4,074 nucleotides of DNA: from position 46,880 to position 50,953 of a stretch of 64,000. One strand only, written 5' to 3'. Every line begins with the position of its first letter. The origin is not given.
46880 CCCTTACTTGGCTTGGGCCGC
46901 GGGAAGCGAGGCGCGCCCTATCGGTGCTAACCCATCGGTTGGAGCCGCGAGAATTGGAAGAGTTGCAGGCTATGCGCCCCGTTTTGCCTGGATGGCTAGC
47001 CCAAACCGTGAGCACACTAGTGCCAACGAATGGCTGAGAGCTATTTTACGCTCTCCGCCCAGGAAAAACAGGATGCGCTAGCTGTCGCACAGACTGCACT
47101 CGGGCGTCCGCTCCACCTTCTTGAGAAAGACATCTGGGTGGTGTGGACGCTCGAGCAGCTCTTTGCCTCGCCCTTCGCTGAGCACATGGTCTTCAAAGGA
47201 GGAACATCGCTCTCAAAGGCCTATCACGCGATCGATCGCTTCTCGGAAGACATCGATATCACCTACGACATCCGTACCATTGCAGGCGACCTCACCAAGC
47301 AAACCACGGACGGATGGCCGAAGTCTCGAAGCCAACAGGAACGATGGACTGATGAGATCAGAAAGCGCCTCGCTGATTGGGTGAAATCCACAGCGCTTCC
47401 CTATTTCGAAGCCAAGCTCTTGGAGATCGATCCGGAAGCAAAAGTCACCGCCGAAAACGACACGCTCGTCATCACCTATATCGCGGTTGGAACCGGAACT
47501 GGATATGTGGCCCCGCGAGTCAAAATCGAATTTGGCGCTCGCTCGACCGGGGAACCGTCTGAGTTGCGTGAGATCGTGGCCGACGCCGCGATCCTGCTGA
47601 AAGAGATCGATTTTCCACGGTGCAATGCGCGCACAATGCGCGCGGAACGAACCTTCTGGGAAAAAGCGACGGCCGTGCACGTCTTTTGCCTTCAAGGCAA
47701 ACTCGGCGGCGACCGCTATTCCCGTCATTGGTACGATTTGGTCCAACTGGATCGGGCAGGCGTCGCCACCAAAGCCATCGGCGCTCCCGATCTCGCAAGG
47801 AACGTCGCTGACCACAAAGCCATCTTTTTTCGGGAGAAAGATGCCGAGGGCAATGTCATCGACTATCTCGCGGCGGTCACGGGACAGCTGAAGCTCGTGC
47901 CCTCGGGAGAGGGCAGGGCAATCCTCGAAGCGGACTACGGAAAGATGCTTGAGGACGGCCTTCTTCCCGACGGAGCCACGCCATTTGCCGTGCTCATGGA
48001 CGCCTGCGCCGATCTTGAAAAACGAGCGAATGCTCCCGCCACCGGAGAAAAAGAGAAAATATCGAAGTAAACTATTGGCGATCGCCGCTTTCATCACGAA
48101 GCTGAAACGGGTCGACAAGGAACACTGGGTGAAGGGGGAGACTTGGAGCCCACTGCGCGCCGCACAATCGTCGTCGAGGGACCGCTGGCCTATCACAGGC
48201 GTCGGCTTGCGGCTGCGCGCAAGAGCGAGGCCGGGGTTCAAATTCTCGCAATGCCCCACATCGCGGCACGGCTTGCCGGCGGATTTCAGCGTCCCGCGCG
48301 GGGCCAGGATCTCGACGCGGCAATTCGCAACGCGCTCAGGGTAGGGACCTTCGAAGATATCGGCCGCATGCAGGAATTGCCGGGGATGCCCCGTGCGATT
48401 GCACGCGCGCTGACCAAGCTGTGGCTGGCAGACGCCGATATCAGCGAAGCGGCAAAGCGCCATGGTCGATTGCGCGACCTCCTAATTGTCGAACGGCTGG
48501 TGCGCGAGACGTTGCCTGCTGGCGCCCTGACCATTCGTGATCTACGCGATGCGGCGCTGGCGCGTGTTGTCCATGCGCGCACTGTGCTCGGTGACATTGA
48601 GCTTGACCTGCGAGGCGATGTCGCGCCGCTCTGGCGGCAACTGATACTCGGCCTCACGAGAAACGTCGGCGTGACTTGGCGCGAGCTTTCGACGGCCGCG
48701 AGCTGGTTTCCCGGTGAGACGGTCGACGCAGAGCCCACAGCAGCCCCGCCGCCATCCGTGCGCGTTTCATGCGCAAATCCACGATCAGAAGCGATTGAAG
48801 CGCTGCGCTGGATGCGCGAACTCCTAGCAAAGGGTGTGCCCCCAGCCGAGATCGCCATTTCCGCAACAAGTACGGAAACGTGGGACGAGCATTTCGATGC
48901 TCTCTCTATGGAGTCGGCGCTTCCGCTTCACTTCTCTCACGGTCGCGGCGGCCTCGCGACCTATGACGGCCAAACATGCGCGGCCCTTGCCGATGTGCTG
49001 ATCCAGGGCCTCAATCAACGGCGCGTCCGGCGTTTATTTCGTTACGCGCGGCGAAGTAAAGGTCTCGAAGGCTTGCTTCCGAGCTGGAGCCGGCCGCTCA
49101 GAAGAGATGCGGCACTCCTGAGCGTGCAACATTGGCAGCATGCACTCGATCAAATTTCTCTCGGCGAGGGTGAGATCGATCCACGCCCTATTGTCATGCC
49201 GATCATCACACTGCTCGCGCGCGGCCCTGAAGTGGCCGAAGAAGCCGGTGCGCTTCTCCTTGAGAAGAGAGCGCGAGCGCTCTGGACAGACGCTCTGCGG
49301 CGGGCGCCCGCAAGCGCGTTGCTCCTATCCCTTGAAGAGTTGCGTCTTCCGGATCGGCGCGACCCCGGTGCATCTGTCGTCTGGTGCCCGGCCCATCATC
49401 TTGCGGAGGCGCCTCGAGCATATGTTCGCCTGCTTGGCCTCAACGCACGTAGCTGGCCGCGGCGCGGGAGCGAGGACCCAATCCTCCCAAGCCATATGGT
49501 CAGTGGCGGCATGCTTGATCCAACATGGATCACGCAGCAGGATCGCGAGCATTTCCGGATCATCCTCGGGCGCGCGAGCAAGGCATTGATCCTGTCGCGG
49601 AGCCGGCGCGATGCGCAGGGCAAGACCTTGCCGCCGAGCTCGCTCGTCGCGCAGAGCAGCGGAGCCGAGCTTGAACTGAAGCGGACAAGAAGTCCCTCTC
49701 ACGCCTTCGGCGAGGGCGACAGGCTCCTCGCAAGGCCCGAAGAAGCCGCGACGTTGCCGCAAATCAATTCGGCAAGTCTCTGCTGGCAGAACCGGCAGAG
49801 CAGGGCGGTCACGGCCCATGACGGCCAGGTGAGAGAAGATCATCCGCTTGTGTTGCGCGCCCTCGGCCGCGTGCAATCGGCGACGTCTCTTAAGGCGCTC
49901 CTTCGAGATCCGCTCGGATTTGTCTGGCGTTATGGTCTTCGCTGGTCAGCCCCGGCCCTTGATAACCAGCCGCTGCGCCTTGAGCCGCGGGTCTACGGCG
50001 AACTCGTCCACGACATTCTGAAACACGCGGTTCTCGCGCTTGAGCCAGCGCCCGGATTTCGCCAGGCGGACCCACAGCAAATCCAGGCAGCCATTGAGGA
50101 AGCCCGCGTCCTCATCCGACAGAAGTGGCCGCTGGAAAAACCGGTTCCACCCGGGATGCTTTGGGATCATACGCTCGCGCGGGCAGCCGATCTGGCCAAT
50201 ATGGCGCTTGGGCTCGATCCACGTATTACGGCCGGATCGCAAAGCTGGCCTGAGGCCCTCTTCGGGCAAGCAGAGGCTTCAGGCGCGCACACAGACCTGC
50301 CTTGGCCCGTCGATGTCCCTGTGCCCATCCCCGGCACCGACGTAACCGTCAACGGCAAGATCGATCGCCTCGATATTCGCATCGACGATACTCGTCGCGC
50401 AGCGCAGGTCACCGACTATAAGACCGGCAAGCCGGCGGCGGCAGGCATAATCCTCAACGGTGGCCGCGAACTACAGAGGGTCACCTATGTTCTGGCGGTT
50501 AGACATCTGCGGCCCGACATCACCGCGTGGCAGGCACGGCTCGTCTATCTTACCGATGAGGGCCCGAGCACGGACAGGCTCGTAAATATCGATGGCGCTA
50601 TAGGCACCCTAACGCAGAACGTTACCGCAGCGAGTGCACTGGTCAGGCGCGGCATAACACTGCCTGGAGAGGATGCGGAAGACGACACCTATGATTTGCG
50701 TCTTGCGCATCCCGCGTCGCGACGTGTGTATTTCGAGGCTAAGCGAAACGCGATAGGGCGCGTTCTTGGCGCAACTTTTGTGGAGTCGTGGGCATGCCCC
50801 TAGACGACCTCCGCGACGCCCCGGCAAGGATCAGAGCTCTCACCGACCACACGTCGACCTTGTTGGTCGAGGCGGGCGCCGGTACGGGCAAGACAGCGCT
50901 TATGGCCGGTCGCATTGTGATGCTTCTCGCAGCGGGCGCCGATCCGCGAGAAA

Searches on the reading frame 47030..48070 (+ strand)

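Call 3: search_protein_families(library=pfam, proteins=[window:47030-48070:+], max_evalue=1)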
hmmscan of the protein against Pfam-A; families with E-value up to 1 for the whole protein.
window:47030-48070:+ (346 aa): 1 family
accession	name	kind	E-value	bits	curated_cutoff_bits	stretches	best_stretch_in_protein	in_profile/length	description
PF08843.17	AbiEii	-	9.2e-38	130.9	22.5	1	41-312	3-225/238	Nucleotidyl transferase AbiEii toxin, Type IV TA system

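Call 4: search_protein_families(library=padloc, proteins=[window:47030-48070:+], max_evalue=1)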
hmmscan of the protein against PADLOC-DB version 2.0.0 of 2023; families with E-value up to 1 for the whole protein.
window:47030-48070:+ (346 aa): 27 families (the best 25 are shown)
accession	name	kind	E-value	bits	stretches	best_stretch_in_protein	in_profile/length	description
PDLC02289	AbiEii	-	3.6e-95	317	1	3-338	4-305/309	AbiEii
PDLC02315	AbiEii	-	9.8e-40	134.8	1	18-335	23-345/352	AbiEii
PDLC02292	AbiEii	-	5.7e-35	119.5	1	14-281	11-245/283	AbiEii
PDLC02297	AbiEii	-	2.8e-18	64.3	1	17-218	8-192/307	AbiEii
PDLC02302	AbiEii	-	4e-18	63.9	1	9-214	5-191/313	AbiEii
PDLC02304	AbiEii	-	4.4e-13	47.8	1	20-80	10-69/260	AbiEii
PDLC02322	AbiEii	-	5.5e-13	47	1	16-77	15-74/324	AbiEii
PDLC02316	AbiEii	-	6.9e-13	46.7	1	29-85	26-82/314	AbiEii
PDLC02317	AbiEii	-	1e-09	35.9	1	12-79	3-70/396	AbiEii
PDLC02321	AbiEii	-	2.8e-09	35.1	1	26-122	17-99/296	AbiEii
PDLC02323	AbiEii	-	5.4e-08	30.7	1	31-81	19-67/248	AbiEii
PDLC02294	AbiEii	-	1.5e-07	29.5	1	30-78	21-71/260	AbiEii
PDLC02303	AbiEii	-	1.7e-07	28.9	1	30-93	19-83/249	AbiEii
PDLC02307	AbiEii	-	1.8e-07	29.2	1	45-78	15-47/219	AbiEii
PDLC02299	AbiEii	-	2.8e-07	28.2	1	23-83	18-76/344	AbiEii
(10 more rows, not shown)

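Call 5: search_protein_families(library=ncbifam, proteins=[window:47030-48070:+], max_evalue=1)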
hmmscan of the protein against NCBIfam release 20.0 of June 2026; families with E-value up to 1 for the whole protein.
window:47030-48070:+ (346 aa): 0 families

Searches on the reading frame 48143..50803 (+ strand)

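Call 3: search_protein_families(library=pfam, proteins=[window:48143-50803:+], max_evalue=1)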
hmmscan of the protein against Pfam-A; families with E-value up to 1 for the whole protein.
window:48143-50803:+ (886 aa): 1 family
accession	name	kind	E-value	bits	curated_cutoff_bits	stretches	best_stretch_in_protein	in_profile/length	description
PF12705.13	PDDEXK_1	-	2.1e-17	64.3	22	1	579-811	3-195/247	PD-(D/E)XK nuclease superfamily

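Call 4: search_protein_families(library=padloc, proteins=[window:48143-50803:+], max_evalue=1)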
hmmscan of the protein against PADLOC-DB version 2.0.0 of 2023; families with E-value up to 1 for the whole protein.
window:48143-50803:+ (886 aa): 0 families

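Call 5: search_protein_families(library=ncbifam, proteins=[window:48143-50803:+], max_evalue=1)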
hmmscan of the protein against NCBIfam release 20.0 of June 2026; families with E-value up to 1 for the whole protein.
window:48143-50803:+ (886 aa): 2 families
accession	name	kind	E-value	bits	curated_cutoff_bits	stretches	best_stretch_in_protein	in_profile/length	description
TIGR03623.1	TIGR03623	subfamily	0.00012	20.5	299.6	2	733-771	734-769/876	probable DNA repair protein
TIGR02773.1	addB_Gpos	equivalog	0.0043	14.7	903.7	1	731-783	929-981/1159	helicase-exonuclease AddAB subunit AddB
